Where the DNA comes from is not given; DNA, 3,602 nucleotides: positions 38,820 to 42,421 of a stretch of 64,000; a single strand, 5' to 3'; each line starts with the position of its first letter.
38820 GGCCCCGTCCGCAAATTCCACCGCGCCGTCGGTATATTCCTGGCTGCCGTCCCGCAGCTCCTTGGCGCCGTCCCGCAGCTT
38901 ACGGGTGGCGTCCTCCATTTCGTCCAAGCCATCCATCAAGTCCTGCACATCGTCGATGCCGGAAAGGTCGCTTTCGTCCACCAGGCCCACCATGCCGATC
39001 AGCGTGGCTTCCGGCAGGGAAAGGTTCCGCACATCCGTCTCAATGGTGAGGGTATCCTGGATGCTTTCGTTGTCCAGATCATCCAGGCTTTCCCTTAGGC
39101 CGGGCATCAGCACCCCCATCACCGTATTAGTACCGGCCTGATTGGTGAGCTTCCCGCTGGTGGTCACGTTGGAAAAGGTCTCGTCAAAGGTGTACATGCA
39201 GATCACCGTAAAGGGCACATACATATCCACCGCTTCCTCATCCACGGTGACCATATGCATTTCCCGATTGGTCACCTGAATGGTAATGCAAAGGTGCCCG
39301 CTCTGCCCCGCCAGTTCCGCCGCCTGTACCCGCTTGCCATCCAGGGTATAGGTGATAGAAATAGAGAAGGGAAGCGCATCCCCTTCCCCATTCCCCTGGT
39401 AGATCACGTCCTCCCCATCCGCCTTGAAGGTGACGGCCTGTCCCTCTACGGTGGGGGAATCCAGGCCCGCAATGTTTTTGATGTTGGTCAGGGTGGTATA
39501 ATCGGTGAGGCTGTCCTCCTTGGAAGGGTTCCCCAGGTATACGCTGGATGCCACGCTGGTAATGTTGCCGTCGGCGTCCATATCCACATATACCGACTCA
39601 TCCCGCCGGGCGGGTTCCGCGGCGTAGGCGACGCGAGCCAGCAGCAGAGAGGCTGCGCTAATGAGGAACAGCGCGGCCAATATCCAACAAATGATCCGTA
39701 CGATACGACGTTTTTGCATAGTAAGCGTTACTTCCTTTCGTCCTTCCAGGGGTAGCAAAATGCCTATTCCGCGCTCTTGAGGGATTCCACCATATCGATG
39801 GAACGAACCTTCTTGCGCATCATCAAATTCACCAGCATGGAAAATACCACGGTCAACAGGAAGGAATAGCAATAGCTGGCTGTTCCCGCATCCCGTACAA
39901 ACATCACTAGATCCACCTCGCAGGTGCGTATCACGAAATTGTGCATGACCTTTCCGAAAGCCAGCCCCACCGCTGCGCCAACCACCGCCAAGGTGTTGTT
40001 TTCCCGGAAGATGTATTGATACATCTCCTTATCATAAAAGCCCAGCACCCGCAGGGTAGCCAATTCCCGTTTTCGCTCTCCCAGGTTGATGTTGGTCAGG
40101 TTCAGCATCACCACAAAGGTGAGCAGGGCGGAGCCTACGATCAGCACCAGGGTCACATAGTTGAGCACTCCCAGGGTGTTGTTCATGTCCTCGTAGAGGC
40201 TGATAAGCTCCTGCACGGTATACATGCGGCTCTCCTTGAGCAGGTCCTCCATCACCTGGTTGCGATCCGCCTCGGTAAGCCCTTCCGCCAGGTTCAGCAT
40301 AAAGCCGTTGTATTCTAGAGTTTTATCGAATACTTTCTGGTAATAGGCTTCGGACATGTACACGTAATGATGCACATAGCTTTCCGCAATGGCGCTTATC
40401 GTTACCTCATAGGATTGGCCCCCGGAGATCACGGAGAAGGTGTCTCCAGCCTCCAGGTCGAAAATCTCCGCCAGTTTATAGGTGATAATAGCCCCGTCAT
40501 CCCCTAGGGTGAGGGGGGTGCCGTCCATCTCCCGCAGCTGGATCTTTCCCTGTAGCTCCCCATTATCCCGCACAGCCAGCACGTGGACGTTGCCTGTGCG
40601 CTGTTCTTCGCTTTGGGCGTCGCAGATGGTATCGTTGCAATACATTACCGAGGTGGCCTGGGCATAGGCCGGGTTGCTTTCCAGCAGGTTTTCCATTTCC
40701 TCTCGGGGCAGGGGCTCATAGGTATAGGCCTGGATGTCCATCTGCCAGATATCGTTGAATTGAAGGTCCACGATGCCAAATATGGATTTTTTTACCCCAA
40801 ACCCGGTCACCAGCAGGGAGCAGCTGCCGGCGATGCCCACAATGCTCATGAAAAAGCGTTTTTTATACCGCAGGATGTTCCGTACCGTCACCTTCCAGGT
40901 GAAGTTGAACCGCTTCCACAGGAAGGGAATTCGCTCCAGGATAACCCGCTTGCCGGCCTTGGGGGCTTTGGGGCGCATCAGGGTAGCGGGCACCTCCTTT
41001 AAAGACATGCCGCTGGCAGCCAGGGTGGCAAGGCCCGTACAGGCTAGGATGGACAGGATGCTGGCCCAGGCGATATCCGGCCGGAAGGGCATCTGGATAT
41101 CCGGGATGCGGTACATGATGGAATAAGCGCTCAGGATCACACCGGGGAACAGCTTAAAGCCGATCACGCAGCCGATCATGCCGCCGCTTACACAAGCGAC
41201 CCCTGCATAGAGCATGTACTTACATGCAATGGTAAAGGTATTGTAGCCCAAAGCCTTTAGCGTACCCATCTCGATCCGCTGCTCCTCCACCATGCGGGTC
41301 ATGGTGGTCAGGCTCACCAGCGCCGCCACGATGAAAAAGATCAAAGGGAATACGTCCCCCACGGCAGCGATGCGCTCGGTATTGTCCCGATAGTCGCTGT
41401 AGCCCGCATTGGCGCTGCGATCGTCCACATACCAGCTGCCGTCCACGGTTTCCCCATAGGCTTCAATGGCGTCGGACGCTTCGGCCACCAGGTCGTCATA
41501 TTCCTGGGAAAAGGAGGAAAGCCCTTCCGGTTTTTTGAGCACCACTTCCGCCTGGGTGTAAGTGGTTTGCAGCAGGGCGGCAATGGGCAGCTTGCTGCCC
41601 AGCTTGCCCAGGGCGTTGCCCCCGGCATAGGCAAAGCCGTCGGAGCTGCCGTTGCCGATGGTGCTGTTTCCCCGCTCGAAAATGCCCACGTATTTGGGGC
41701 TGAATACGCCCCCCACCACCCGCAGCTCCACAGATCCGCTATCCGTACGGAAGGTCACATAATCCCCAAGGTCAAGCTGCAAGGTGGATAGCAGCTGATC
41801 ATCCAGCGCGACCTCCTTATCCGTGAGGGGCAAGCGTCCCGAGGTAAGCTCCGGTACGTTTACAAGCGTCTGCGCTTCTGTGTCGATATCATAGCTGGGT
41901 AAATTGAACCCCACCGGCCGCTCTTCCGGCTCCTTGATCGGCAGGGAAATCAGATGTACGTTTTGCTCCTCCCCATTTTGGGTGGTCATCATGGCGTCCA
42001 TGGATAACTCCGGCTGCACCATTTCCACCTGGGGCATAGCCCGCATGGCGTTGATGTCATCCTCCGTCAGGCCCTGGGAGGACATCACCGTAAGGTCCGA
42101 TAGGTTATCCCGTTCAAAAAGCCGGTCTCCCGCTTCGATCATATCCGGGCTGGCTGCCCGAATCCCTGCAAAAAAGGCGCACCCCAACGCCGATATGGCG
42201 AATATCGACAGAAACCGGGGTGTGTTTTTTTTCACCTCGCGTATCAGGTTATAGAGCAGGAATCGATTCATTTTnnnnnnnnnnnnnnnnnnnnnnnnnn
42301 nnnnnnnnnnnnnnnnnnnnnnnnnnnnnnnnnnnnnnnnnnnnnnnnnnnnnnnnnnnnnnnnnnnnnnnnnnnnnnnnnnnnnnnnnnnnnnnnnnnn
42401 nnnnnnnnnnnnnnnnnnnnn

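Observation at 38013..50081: cdaA-cdaR heads a 12-kb, nine-gene same-strand array that has no glmM and runs into an uncharacterised envelope gene set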

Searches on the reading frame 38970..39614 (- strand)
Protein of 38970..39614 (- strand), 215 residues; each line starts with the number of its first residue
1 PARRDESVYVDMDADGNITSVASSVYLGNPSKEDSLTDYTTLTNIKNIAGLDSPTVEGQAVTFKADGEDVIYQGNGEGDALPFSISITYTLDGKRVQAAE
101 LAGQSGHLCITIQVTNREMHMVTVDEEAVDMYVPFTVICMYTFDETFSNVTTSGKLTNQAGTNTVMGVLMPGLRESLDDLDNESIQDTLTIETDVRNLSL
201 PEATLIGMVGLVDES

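Call 92: search_protein_representatives(protein=window:38970-39614:-)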
Query: 215 residues. Proteins with E-value up to 0.001 (for the whole library): 3846; up to 1e-10: 2265; up to 1e-30: 57. The best 150 are listed.
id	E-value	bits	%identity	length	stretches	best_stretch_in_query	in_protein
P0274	2.6e-91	321.1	69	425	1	2-215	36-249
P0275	7.6e-80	283.7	60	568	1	1-214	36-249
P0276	6.0e-69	248.2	59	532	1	3-215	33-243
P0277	1.3e-56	207.9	46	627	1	3-214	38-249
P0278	4.6e-56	206.1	52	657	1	3-214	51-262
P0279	3.3e-52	193.5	48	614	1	1-214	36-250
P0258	7.8e-51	189.1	45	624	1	4-215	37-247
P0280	3.2e-48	180.5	50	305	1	2-200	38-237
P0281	1.1e-47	178.7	44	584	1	3-214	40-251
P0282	1.5e-47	178.3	44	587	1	4-215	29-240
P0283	3.8e-47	177.0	44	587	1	4-214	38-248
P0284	7.1e-45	169.6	45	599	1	3-214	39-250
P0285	1.7e-44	168.4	40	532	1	4-212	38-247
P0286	3.2e-44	167.5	43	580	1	3-213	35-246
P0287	9.8e-43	162.6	45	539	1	3-210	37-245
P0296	7.9e-35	136.8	41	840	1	4-214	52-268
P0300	1.9e-33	132.3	48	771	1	2-187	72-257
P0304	6.7e-33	130.5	39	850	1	3-201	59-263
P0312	6.0e-32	127.4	38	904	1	4-202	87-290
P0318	3.2e-31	125.0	37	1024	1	4-207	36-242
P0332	1.4e-30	123.0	34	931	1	3-201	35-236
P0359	1.7e-29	119.4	42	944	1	4-202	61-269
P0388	9.9e-29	116.9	37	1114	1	4-201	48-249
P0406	1.7e-28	116.2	40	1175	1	3-203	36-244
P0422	4.0e-28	115.0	34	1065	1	2-211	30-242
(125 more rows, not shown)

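Call 93: search_protein_families(library=pfam, proteins=[P0296, P0304, P0312, P0318, P0388, P0406, P0300, P0332, P0359, P0422], max_evalue=0.001)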
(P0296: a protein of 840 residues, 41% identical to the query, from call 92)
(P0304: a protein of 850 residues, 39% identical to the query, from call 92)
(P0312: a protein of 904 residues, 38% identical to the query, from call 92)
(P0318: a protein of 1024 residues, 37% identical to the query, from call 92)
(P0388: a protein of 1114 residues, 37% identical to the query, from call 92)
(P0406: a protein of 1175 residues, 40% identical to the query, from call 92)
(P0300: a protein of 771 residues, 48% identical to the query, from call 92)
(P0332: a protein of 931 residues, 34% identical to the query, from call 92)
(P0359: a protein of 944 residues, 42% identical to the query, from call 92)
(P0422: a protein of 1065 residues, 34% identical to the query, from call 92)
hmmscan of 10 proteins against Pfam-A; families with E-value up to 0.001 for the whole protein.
P0296 (840 aa): 3 families
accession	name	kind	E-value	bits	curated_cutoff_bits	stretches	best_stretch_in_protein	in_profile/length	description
PF13166.12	AAA_13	-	1e-06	28.2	36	1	552-758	286-478/713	AAA domain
PF06103.16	DUF948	-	0.00016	22.2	37.2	0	592-641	39-88/89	Bacterial protein of unknown function (DUF948)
PF10805.13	DUF2730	-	0.00086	19.8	24.9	0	609-672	28-91/102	Protein of unknown function (DUF2730)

P0304 (850 aa): 0 families

P0312 (904 aa): 0 families

P0318 (1024 aa): 1 family
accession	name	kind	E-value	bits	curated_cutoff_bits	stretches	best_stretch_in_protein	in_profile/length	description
PF14662.11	KASH_CCD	-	3.5e-05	24.3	43.3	0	359-492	6-136/191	Coiled-coil region of CCDC155 or KASH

P0388 (1114 aa): 1 family
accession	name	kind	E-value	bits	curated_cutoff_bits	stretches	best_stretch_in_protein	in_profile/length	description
PF20606.3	DUF6799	-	6.9e-05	23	26.8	0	301-335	14-49/63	Domain of unknown function (DUF6799)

P0406 (1175 aa): 0 families

P0300 (771 aa): 2 families
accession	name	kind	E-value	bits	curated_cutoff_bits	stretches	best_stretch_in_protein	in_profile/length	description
PF06008.19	Laminin_I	-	4.4e-05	23.8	34.6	0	360-427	50-117/259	Laminin Domain I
PF05531.17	NPV_P10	-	0.00045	21.1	29.8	0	388-440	14-66/75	Nucleopolyhedrovirus P10 protein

P0332 (931 aa): 0 families

P0359 (944 aa): 0 families

P0422 (1065 aa): 0 families

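Call 94: find_encoding_contigs(protein=P0304, flank=8000, max_places=3)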
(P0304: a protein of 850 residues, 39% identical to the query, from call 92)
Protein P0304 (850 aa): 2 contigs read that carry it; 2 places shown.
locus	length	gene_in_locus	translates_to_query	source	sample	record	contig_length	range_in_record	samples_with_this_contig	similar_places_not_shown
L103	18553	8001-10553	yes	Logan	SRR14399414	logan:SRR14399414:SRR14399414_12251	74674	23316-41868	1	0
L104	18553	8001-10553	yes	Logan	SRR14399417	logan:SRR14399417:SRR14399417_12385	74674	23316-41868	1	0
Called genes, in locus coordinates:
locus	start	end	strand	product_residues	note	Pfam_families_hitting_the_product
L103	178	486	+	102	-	PF00829:Ribosomal_L21p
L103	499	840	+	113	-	PF04327:Peptidase_Prp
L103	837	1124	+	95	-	PF01016:Ribosomal_L27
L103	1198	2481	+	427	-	PF01018:GTP1_OBG, PF00009:GTP_EFTU (faint), PF01926:MMR_HSR1, PF02421:FeoB_N, PF09269:DUF1967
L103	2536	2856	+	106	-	PF01985:CRS1_YhbY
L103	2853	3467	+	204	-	PF01467:CTP_transf_like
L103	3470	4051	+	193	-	PF01966:HD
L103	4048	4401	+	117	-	PF02410:RsfS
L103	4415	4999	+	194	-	-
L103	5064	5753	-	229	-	PF00440:TetR_N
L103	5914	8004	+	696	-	PF03176:MMPL, PF00873:ACR_tran (faint), PF03176:MMPL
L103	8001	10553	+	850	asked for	-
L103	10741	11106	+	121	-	PF01035:DNA_binding_1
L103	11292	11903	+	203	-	PF13189:Cytidylate_kin2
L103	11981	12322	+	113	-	PF01187:MIF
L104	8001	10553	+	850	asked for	-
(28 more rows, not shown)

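Call 95: search_protein_families(library=ncbifam, proteins=[P0304, P0318, P0406, P0296, P0312, P0388, P0277], max_evalue=0.001)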
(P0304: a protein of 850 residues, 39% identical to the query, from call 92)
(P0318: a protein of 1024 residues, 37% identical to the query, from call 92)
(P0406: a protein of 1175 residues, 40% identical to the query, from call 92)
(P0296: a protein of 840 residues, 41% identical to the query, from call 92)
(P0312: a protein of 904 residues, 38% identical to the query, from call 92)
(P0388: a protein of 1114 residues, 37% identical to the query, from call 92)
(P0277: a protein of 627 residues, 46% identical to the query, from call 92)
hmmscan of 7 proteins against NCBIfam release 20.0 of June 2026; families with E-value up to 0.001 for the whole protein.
P0304 (850 aa): 8 families
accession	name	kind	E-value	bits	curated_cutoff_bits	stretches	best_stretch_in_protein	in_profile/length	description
TIGR03057.1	xxxLxxG_by_4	repeat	5.2e-34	115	18.6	3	665-691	2-28/28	X-X-X-Leu-X-X-Gly heptad repeat protein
TIGR02168.1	SMC_prok_B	equivalog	5.8e-08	31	567.35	0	286-441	256-411/1181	chromosome segregation protein SMC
NF041035.1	Rad50_Halo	equivalog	6.3e-06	24.8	1000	0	283-475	251-441/883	DNA double-strand break repair ATPase Rad50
NF002572.0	PRK02224.1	equivalog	8.5e-06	24.3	1087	0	549-811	186-444/888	DNA double-strand break repair ATPase Rad50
NF047408.1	SA0632_fam_LP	equivalog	0.00015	21.4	70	0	286-322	25-61/68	SA0632 family lipoprotein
NF045487.1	ASRP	equivalog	0.00024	19.8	300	0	285-453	319-483/593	archaea-specific SMC-related protein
TIGR04523.1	Mplasa_alph_rch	subfamily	0.00058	17.9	270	0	275-437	432-596/745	helix-rich protein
TIGR02169.1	SMC_prok_A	equivalog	0.00086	17.1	729.4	0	284-507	296-529/1165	chromosome segregation protein SMC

P0318 (1024 aa): 4 families
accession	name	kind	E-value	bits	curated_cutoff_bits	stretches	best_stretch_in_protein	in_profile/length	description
TIGR03057.1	xxxLxxG_by_4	repeat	3.9e-45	150.1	18.6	8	928-953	3-28/28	X-X-X-Leu-X-X-Gly heptad repeat protein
NF047515.1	SpiroCoCo_C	equivalog_domain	4.5e-07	29.3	125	0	384-471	130-214/313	SpiroCoCo family coiled-coil protein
TIGR02168.1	SMC_prok_B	equivalog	8.2e-07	27.1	567.35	1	252-469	702-921/1181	chromosome segregation protein SMC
TIGR04523.1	Mplasa_alph_rch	subfamily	7.9e-06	24.1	270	1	259-439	506-682/745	helix-rich protein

P0406 (1175 aa): 7 families
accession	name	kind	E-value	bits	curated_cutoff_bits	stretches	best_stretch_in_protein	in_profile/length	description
TIGR03057.1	xxxLxxG_by_4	repeat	3.6e-26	90.2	18.6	2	316-342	2-28/28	X-X-X-Leu-X-X-Gly heptad repeat protein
TIGR02168.1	SMC_prok_B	equivalog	3.1e-13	48.4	567.35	1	262-497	705-943/1181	chromosome segregation protein SMC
TIGR02169.1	SMC_prok_A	equivalog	2.4e-07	28.8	729.4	0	262-442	342-522/1165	chromosome segregation protein SMC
NF041035.1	Rad50_Halo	equivalog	6e-06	24.9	1000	0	229-407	215-394/883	DNA double-strand break repair ATPase Rad50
NF043058.1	T4SS_LegC2C7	subfamily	5.3e-05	22.4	350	0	266-377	145-253/348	LegC2/C7 family Dot/Icm T4SS effector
TIGR00996.1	Mtu_fam_mce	paralog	9.6e-05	21.7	140.5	0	966-1080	166-277/291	MCE family protein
NF040788.1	S-lay_SlaB_Mtsph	equivalog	0.00056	18.9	700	0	971-1034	315-378/416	S-layer protein SlaB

P0296 (840 aa): 10 families
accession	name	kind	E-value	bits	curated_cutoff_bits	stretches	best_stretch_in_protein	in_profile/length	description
TIGR03057.1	xxxLxxG_by_4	repeat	3.5e-25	87.1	18.6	3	293-314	3-24/28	X-X-X-Leu-X-X-Gly heptad repeat protein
NF045487.1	ASRP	equivalog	4.3e-09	35.5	300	1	465-717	195-442/593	archaea-specific SMC-related protein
TIGR02169.1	SMC_prok_A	equivalog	9.7e-09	33.5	729.4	1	435-682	671-921/1165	chromosome segregation protein SMC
NF041034.1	Rad50_Sulf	equivalog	1.4e-08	33.1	1000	1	375-544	544-704/872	DNA double-strand break repair ATPase Rad50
TIGR04523.1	Mplasa_alph_rch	subfamily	5.7e-07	27.9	270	1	490-681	459-647/745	helix-rich protein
NF049873.2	cytotoxin_MakE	exception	1.1e-06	27.9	360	0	418-528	82-192/352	alpha-pore-forming cytotoxin subunit MakE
NF047515.1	SpiroCoCo_C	equivalog_domain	2.9e-06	26.7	125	0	594-739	115-253/313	SpiroCoCo family coiled-coil protein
NF003034.1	PRK03918.1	equivalog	3.5e-06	25.3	700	0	612-797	205-391/878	DNA double-strand break repair ATPase Rad50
NF043058.1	T4SS_LegC2C7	subfamily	2e-05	23.8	350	0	439-546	143-246/348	LegC2/C7 family Dot/Icm T4SS effector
TIGR04527.1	mycoplas_twoTM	subfamily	0.00035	20.4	125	0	482-581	44-139/248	MG_279/MG_280 family protein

P0312 (904 aa): 1 family
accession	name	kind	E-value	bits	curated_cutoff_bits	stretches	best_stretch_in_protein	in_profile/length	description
TIGR03057.1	xxxLxxG_by_4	repeat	6.7e-07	29.3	18.6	1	807-833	2-28/28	X-X-X-Leu-X-X-Gly heptad repeat protein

P0388 (1114 aa): 1 family
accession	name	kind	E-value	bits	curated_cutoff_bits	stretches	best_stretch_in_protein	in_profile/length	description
TIGR03057.1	xxxLxxG_by_4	repeat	1.9e-17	62.6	18.6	3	333-357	1-25/28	X-X-X-Leu-X-X-Gly heptad repeat protein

P0277 (627 aa): 1 family
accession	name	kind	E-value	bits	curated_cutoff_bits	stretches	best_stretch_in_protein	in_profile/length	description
TIGR03057.1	xxxLxxG_by_4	repeat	2.7e-10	40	18.6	1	452-474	4-26/28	X-X-X-Leu-X-X-Gly heptad repeat protein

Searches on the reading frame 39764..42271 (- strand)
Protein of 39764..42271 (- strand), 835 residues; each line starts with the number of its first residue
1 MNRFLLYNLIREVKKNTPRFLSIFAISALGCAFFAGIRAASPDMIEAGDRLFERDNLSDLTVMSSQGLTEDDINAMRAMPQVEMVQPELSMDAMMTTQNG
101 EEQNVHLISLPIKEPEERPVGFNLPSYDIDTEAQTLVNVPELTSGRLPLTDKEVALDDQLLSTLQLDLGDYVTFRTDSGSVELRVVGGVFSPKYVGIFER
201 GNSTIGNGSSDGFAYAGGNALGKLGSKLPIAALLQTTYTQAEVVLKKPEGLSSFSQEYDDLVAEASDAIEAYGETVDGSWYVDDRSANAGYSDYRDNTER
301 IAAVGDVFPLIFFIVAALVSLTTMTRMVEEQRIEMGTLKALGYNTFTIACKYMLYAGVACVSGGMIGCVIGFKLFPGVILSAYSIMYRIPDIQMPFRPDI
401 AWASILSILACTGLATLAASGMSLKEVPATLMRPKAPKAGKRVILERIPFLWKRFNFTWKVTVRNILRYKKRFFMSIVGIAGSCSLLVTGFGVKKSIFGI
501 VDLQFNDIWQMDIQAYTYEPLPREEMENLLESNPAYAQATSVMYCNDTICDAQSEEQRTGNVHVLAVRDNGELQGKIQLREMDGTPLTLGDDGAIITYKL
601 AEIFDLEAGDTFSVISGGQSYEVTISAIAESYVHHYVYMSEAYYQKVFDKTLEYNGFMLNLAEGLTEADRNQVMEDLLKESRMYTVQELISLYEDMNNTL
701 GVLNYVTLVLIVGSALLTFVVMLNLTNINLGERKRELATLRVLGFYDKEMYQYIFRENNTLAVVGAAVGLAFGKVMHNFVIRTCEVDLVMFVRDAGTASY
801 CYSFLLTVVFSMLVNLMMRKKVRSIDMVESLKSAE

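Call 4: search_protein_families(library=pfam, proteins=[window:39764-42271:-], max_evalue=0.01)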
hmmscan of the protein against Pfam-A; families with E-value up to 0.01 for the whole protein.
window:39764-42271:- (835 aa): 2 families
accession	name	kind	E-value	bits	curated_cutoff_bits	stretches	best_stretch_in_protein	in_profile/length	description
PF02687.27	FtsX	-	1.9e-25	89.7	25.5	2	709-825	2-118/120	FtsX-like permease C-terminal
PF12704.14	MacB_PCD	-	3.6e-10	40.9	27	2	22-193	11-158/207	MacB-like periplasmic core domain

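Call 5: search_protein_families(library=ncbifam, proteins=[window:39764-42271:-], max_evalue=0.01)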
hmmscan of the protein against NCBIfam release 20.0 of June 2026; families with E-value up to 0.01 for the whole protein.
window:39764-42271:- (835 aa): 7 families
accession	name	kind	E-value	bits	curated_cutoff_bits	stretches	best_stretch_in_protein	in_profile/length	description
NF041854.1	ABC_perm_YbbP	equivalog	2.1e-07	29.3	999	1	133-184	558-609/806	putative ABC transporter permease subunit YbbP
TIGR02212.1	lolCE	equivalog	1.8e-05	23.9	362.45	0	584-776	135-338/411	lipoprotein-releasing ABC transporter permease subunit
NF008357.0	PRK11146.1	exception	3.1e-05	23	439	0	634-776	201-341/414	lipoprotein-releasing ABC transporter permease subunit LolE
TIGR02213.1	lolE_release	exception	4.7e-05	22.4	540.35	0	240-372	207-336/411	lipoprotein-releasing ABC transporter permease subunit LolE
TIGR01185.1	devC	equivalog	0.00012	21.2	290.35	1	672-826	226-375/380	ABC transporter permease DevC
TIGR03434.1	ADOP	subfamily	0.00025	19.3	622.3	1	692-833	256-401/803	ADOP family duplicated permease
NF008076.0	PRK10814.1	exception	0.0077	15.3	473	0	310-374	273-336/399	lipoprotein-releasing ABC transporter permease subunit LolC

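Call 34: search_solved_structures(query=window:39764-42271:-, max_evalue=0.01)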
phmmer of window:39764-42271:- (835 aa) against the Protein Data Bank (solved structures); distinct sequences matched with E-value up to 0.01: 1.
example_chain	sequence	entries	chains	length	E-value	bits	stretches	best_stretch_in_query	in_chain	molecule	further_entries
9o9x_C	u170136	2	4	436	0.002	19.6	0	303-418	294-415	ABC transporter permease YtrF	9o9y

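Call 71: search_protein_families(library=padloc, proteins=[window:39764-42271:-], max_evalue=0.001)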
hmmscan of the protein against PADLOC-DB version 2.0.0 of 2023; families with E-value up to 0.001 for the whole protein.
window:39764-42271:- (835 aa): 1 family
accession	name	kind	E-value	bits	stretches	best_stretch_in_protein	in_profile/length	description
PDLC01991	CARF_m8--CARF_LolE_TM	-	3.1e-06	23.6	1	298-376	430-507/810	-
